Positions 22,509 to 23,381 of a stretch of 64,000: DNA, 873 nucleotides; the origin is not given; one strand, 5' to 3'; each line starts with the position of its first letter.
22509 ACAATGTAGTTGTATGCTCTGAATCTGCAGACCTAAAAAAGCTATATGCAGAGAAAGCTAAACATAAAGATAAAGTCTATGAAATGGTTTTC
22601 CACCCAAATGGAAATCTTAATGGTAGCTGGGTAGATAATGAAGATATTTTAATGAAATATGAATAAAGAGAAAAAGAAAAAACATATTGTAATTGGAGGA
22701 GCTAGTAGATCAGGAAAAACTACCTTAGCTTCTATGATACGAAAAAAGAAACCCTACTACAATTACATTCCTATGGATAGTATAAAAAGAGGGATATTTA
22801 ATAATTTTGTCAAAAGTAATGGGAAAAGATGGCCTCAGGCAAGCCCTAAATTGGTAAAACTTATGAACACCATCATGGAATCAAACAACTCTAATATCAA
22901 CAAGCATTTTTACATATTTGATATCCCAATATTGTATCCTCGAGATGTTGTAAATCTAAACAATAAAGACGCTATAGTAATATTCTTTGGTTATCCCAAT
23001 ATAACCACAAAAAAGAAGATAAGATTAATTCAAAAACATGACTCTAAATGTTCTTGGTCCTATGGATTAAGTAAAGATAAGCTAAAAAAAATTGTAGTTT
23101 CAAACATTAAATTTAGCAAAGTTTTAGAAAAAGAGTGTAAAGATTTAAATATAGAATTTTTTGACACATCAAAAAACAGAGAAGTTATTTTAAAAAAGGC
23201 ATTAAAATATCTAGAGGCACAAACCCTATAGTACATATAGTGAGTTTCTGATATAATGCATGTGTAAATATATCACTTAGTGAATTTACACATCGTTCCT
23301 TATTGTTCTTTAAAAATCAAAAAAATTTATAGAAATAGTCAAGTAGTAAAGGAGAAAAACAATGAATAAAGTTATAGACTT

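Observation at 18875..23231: Four consecutive radical SAM enzymes plus a P-loop kinase, directly downstream of a tRNA-Cys/tRNA-Leu pair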

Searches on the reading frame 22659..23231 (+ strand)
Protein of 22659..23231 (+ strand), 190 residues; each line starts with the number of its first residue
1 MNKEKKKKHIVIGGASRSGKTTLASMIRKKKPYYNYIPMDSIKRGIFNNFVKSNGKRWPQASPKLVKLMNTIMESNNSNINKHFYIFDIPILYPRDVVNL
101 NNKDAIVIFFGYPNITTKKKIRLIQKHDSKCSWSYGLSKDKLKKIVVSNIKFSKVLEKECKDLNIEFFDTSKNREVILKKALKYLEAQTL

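Call 4: search_protein_families(library=pfam, proteins=[window:22659-23231:+], max_evalue=1)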
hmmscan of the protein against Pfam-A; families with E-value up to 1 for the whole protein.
window:22659-23231:+ (190 aa): 10 families
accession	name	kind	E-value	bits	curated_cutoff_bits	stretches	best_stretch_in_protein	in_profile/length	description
PF06414.18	Zeta_toxin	-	0.0015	18.5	22.3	1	3-40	12-50/199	Zeta toxin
PF21448.3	DNMK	-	0.0023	18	27.1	1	9-53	2-46/232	Deoxynucleotide monophosphate kinase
PF13173.12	AAA_14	-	0.0026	18.2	27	1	7-48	2-46/129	AAA domain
PF13671.12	AAA_33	-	0.0099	16.6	27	1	10-94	2-82/143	AAA domain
PF13238.12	AAA_18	-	0.011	16.6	29.4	1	10-63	1-44/128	AAA domain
PF20720.3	nSTAND3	-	0.017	15.3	27.2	1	5-42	15-54/155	Novel STAND NTPase 3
PF13521.12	AAA_28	-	0.04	14.6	27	1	10-88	2-80/164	AAA domain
PF07931.18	CPT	-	0.066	13.5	22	1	10-43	4-38/172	Chloramphenicol phosphotransferase-like protein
PF13401.12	AAA_22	-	0.07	13.9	27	1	6-32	4-30/130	AAA domain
PF00005.33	ABC_tran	-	0.24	12.4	25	1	6-32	10-37/137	ABC transporter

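Call 5: search_protein_families(library=ncbifam, proteins=[window:22659-23231:+], max_evalue=1)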
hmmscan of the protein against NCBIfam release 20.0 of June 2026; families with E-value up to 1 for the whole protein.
window:22659-23231:+ (190 aa): 8 families
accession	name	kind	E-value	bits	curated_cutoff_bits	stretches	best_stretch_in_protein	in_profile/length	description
TIGR00235.1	udk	equivalog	0.0089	15.7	220.3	1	6-30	5-29/207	uridine kinase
NF005257.0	PRK06762.3-2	equivalog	0.025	14.3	202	1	8-47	6-46/170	hypothetical protein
TIGR00231.1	small_GTP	domain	0.027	14.2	42.5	1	6-55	2-50/164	GTP-binding protein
NF005115.0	PRK06547.1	equivalog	0.027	13.8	173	1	4-43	12-51/172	hypothetical protein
TIGR02788.1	VirB11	equivalog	0.04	12.9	249.95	1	6-32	143-169/308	P-type DNA transfer ATPase VirB11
NF004018.0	PRK05480.1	equivalog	0.056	12.9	180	1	5-30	4-29/210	uridine kinase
TIGR00455.1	apsK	equivalog_domain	0.063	12.9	138.7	1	5-58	16-73/184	adenylyl-sulfate kinase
TIGR04077.1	expor_sig_YdyF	subfamily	0.43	10.6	35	0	140-161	4-25/49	epipeptide YydF family RiPP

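Call 6: search_protein_families(library=padloc, proteins=[window:22659-23231:+], max_evalue=1)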
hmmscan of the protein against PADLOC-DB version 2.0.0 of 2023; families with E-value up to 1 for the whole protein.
window:22659-23231:+ (190 aa): 4 families
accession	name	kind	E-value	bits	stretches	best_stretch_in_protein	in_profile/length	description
PDLC01015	Csm3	-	3.5e-06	26.3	1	11-155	6-115/178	Csm3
PDLC02911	VakA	-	0.00019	20.1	1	7-98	2-72/163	-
PDLC04140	mad8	-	0.0086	13.6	1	6-27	26-47/314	mads_8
PDLC04790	PDC-S01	-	0.02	11.6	1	6-41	26-60/422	-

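Call 28: search_solved_structures(query=A2, max_evalue=10)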
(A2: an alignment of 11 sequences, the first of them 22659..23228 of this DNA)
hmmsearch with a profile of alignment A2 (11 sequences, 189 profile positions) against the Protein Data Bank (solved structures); distinct sequences matched with E-value up to 10: 41.
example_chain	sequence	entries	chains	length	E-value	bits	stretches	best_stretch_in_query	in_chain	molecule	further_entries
5d0n_A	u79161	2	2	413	0.069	16.1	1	7-32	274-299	Pyruvate, phosphate dikinase regulatory protein, chloroplastic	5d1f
7x7s_A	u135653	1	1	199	0.16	14.9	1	4-47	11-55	Adenylate kinase isoenzyme 1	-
7de3_A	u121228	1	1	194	0.16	14.8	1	4-47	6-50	Adenylate kinase isoenzyme 1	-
1rkb_A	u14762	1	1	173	0.2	14.6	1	8-40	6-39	Protein AD-004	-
3adk_A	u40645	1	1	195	0.2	14.5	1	4-44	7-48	ADENYLATE KINASE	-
8x1g_A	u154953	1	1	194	0.21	14.5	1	4-44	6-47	Adenylate kinase isoenzyme 1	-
3iij_A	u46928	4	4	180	0.22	14.5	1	8-40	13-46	Coilin-interacting nuclear ATPase protein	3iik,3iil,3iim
1wgu_A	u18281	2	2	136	0.27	14.1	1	35-78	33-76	amyloid beta (A4) precursor protein-binding, family B, member 2 | Amyloid beta A4 precursor protein-binding family B member 2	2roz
2f1r_A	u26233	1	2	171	0.29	14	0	11-48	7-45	molybdopterin-guanine dinucleotide biosynthesis protein B (mobB)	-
5jzv_A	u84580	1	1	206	0.3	14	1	8-39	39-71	Adenylate kinase isoenzyme 6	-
4eun_A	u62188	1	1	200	0.33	13.9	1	5-28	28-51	thermoresistant glucokinase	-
5z2m_A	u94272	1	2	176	0.4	13.6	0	3-33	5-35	Ras-related protein Rab-7a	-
2yt0_A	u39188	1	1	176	0.42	13.5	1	36-78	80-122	Amyloid beta A4 protein and Amyloid beta A4 precursor protein-binding family B member 2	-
8kb8_C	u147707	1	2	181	0.43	13.5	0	3-33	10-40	Ras-related protein Rab-7a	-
6wcw_B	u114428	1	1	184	0.45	13.4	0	3-33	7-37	Ras-related protein Rab-7a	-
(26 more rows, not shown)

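Call 29: search_protein_families(library=pfam, alignment_id=A2, max_evalue=0.1)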
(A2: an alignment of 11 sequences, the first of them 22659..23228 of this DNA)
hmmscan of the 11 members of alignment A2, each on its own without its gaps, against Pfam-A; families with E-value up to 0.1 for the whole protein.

A. member 1, window:22659-23228:+ (190 aa): 9 families
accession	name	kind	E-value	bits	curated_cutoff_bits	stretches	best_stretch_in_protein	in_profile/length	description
PF06414.18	Zeta_toxin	-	0.0015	18.5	22.3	1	3-40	12-50/199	Zeta toxin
PF21448.3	DNMK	-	0.0023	18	27.1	1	9-53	2-46/232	Deoxynucleotide monophosphate kinase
PF13173.12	AAA_14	-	0.0026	18.2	27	1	7-48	2-46/129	AAA domain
PF13671.12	AAA_33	-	0.0099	16.6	27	1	10-94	2-82/143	AAA domain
PF13238.12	AAA_18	-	0.011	16.6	29.4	1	10-63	1-44/128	AAA domain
PF20720.3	nSTAND3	-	0.017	15.3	27.2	1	5-42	15-54/155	Novel STAND NTPase 3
PF13521.12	AAA_28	-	0.04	14.6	27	0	10-88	2-80/164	AAA domain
PF07931.18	CPT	-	0.066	13.5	22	1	10-43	4-38/172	Chloramphenicol phosphotransferase-like protein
PF13401.12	AAA_22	-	0.07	13.9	27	0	6-32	4-30/130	AAA domain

B. families by the number of members that match (of 11 scanned): 22 families
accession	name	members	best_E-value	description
PF13238.12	AAA_18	10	8.8e-07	AAA domain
PF13173.12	AAA_14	10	2.3e-05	AAA domain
PF20720.3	nSTAND3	8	0.001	Novel STAND NTPase 3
PF13521.12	AAA_28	7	0.00013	AAA domain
PF13671.12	AAA_33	4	0.0099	AAA domain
PF17784.7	Sulfotransfer_4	3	0.00023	Sulfotransferase domain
PF10662.15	PduV-EutP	3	0.0018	Ethanolamine utilisation - propanediol utilisation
PF07931.18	CPT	3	0.023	Chloramphenicol phosphotransferase-like protein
PF03102.20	NeuB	3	0.027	NeuB family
PF21448.3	DNMK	2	0.0023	Deoxynucleotide monophosphate kinase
PF13207.12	AAA_17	2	0.0082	AAA domain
PF13401.12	AAA_22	2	0.012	AAA domain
PF09439.16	SRPRB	2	0.029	Signal recognition particle receptor beta subunit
PF03618.20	Kinase-PPPase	2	0.032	Kinase/pyrophosphorylase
PF06414.18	Zeta_toxin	1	0.0015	Zeta toxin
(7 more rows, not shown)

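Call 43: search_protein_families(library=phrogs, proteins=[window:22659-23231:+], max_evalue=0.001)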
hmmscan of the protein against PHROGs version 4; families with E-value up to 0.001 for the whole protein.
window:22659-23231:+ (190 aa): 1 family
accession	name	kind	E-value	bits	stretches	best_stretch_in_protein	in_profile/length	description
phrog_761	-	other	9.3e-05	23.2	1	1-41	13-52/362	thymidylate kinase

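Call 65: find_homologous_proteins(query=window:22659-23228:+, max_evalue=0.001)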
Query window:22659-23228:+ (190 aa): 3 proteins with E <= 0.001 among 105 candidates.
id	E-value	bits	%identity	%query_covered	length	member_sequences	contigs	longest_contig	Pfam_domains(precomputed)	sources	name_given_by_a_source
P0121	1.0e-104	366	88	100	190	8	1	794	-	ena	-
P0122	1.1e-31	128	40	94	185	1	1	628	-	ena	-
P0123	5.3e-10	57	40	56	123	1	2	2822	-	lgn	-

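Call 80: predict_structure(alignment_id=A5)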
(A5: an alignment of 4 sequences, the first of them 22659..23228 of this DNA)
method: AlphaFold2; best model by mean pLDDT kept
length: 190 residues; sequences in the alignment: 4
mean_pLDDT: 76.4   pTM: 0.76
mean pLDDT of the five models: 76.4, 74.5, 71.0, 69.5, 69.1
residues with pLDDT >= 90: 39; 70-90: 98; 50-70: 41; < 50: 12
segments of 3 or more residues with pLDDT < 50: 1-3, 50-55
pLDDT, mean of each block of 10 residues (from residue 1): 61 82 87 79 54 48 73 63 73 78 81 92 73 65 86 92 92 89 83
secondary structure, 60 per line:
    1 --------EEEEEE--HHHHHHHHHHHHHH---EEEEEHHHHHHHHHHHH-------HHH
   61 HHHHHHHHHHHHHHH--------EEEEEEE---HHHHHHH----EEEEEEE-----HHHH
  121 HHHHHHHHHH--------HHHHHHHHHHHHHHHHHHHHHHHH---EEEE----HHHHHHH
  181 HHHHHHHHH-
elements in order: E9-14 H17-30 E34-38 H39-50 H58-75 E84-90 H94-100 E105-111 H117-130 H139-162 E166-169 H174-189

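Call 95: find_related_loci(query=A2, collection=viral_contigs, flank=7000)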
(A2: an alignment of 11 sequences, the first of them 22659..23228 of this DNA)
Query A2 (190 aa) in viral_contigs; peptide patterns used: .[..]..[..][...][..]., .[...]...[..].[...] (x = any residue, [..] = any of these).
68 stretches matched a pattern, but none encodes a relative of the query by tblastn (E <= 1e-3).
